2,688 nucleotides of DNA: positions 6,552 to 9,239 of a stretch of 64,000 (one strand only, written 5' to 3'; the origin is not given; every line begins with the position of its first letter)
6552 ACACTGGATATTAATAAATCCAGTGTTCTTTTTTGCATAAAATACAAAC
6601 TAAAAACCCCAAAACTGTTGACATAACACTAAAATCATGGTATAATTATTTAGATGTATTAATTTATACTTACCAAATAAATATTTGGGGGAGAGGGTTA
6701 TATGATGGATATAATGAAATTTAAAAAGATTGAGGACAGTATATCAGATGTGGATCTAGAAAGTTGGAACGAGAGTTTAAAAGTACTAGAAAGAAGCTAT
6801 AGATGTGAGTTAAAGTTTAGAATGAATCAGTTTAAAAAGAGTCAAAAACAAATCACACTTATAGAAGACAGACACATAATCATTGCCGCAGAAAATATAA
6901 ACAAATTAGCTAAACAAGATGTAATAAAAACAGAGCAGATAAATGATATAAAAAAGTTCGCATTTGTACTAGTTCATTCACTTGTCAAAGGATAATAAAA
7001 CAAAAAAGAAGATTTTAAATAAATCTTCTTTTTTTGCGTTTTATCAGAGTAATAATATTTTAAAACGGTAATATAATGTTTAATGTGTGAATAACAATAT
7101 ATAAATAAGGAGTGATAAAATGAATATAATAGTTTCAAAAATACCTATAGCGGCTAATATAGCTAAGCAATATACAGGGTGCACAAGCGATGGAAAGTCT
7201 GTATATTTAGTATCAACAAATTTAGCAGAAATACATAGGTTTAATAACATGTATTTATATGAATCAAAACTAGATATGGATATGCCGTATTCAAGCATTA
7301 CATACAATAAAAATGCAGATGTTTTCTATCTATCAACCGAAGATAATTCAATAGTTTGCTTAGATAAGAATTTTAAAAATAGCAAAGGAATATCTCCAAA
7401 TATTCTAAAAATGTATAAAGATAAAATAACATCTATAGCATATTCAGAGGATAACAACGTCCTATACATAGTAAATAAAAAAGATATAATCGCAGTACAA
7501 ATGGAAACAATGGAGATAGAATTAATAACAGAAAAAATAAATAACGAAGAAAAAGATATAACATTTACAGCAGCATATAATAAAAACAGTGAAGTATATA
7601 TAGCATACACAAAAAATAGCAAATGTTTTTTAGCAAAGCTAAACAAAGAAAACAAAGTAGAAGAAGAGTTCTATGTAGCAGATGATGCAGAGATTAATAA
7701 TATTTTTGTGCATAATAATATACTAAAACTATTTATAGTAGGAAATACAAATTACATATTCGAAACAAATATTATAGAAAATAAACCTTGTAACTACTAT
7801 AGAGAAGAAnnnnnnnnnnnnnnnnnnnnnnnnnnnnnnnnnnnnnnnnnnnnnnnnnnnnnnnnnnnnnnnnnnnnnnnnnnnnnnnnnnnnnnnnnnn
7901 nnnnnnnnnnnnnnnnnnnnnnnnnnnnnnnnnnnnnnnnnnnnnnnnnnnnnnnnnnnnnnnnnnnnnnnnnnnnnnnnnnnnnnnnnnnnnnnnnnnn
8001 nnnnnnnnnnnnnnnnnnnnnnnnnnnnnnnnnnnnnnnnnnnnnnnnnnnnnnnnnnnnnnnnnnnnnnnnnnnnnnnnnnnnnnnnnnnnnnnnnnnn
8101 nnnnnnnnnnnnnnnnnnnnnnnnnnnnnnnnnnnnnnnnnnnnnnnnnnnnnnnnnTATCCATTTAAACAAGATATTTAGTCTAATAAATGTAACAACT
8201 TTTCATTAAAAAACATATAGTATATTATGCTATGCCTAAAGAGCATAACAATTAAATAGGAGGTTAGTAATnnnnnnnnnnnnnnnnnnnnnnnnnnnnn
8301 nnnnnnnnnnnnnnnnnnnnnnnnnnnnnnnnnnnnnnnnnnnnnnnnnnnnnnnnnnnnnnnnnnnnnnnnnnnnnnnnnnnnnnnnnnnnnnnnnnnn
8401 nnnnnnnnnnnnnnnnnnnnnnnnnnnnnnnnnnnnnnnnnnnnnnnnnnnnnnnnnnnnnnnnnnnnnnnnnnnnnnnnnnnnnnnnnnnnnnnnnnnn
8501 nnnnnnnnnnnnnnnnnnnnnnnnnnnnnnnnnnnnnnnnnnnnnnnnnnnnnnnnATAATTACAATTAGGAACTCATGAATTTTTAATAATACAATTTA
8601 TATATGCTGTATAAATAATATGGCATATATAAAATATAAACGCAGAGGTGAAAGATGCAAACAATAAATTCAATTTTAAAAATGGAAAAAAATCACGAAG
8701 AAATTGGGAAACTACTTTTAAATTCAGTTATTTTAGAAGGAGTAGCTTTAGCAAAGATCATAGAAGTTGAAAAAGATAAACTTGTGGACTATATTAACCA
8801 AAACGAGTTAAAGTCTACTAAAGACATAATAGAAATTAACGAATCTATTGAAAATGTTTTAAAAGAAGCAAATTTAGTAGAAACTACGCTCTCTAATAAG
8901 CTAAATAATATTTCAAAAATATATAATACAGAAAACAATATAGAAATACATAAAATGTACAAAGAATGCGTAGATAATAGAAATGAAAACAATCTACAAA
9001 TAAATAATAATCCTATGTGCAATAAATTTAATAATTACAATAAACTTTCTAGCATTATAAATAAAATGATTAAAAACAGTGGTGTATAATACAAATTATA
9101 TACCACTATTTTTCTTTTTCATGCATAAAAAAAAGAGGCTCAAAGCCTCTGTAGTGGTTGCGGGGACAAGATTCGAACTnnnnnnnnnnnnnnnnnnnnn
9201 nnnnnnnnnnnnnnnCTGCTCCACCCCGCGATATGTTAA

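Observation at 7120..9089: Three adjacent paralogous genes sharing a roughly 65-aa helical module, one with a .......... run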

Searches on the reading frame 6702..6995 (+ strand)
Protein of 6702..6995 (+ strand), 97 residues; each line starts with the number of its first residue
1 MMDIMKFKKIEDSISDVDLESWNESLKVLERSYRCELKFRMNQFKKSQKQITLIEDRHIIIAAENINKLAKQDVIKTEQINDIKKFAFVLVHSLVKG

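Call 3: search_protein_families(library=pfam, proteins=[window:6702-6995:+], max_evalue=1)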
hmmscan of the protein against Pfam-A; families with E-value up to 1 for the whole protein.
window:6702-6995:+ (97 aa): 0 families

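Call 4: search_protein_families(library=ncbifam, proteins=[window:6702-6995:+], max_evalue=1)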
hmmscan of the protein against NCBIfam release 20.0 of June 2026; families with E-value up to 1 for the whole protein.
window:6702-6995:+ (97 aa): 0 families

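Call 12: search_protein_families(library=phrogs, proteins=[window:6702-6995:+], max_evalue=1)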
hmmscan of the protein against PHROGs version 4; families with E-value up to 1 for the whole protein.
window:6702-6995:+ (97 aa): 2 families
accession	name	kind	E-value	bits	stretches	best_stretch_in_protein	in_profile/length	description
phrog_29672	-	unknown function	0.0012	19.8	1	23-78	7-54/81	-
phrog_17477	-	transcription regulation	0.019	15.9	1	14-80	67-125/147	anti-repressor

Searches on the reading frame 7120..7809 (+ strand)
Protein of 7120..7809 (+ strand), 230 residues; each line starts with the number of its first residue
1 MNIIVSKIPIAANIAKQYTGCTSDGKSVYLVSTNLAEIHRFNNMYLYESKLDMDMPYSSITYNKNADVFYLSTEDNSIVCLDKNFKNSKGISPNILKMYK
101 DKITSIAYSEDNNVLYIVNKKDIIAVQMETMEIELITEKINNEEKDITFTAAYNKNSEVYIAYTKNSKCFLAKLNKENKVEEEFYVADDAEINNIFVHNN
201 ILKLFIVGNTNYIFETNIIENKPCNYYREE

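Call 53: search_protein_representatives(protein=window:7120-7809:+)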
Query: 230 residues. Proteins with E-value up to 0.001 (for the whole library): 12; up to 1e-10: 5; up to 1e-30: 3. The best 12 are listed.
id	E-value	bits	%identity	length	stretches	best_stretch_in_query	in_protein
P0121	1.6e-140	482.3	100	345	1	1-230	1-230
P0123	5.5e-48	180.0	46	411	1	1-228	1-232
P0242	1.0e-36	143.1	44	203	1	1-199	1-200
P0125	1.2e-25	107.0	38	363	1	1-220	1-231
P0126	4.4e-12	62.7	31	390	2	137-224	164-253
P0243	2.2e-07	47.4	46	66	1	1-65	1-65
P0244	3.4e-07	46.7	30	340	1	1-223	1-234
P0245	3.6e-07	46.6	29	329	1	4-221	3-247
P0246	1.4e-05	41.5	24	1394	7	55-116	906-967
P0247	3.5e-05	40.1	30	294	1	11-128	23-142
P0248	1.2e-04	38.4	29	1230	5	59-126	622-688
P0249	2.3e-04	37.5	32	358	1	4-218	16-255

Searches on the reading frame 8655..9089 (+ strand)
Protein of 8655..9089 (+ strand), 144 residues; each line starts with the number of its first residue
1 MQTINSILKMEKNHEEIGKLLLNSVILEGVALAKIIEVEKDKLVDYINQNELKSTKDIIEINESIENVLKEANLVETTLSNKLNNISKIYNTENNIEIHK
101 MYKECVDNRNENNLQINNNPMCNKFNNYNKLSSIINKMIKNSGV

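Call 3: search_protein_families(library=pfam, proteins=[window:8655-9089:+], max_evalue=1)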
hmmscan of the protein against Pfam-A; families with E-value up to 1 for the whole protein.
window:8655-9089:+ (144 aa): 1 family
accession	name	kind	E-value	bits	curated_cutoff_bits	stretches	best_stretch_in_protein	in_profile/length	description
PF00210.30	Ferritin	-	0.011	16.1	24.5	1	41-112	49-128/142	Ferritin-like domain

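Call 4: search_protein_families(library=ncbifam, proteins=[window:8655-9089:+], max_evalue=1)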
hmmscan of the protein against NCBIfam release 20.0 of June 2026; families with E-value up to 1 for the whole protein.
window:8655-9089:+ (144 aa): 2 families
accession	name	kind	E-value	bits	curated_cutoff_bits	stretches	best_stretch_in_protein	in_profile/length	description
NF047472.1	LA_3696_Nterm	subfamily_domain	0.015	15.2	32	1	40-71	18-50/51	LA_3696 family protein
TIGR03772.1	anch_rpt_subst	equivalog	0.07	11.7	350.45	1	53-116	411-473/486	anchored repeat ABC transporter, substrate-binding protein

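Call 12: search_protein_families(library=phrogs, proteins=[window:8655-9089:+], max_evalue=1)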
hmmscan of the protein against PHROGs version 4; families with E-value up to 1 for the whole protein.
window:8655-9089:+ (144 aa): 0 families

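Call 37: find_homologous_proteins(query=window:8655-9089:+)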
Query window:8655-9089:+ (144 aa): 1 proteins with E <= 0.001 among 47 candidates.
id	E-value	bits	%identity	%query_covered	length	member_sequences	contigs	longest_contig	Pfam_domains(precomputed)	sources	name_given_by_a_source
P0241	4.0e-73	261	100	94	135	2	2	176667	PF26595.1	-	-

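Call 74: predict_structure(alignment_id=A3)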
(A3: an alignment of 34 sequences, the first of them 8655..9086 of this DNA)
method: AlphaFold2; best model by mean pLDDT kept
length: 144 residues; sequences in the alignment: 34
mean_pLDDT: 76.0   pTM: 0.48
mean pLDDT of the five models: 76.0, 73.9, 72.2, 69.7, 65.3
residues with pLDDT >= 90: 15; 70-90: 84; 50-70: 43; < 50: 2
segments of 3 or more residues with pLDDT < 50: none
pLDDT, mean of each block of 10 residues (from residue 1): 53 76 85 89 88 86 91 86 78 59 70 63 71 71 68
secondary structure, 60 per line:
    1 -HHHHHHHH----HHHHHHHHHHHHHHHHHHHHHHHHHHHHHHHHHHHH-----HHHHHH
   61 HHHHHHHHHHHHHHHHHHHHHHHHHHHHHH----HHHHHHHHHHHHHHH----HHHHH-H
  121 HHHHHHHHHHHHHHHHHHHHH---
elements in order: H2-9 H14-49 H55-90 H95-109 H114-118 H120-141
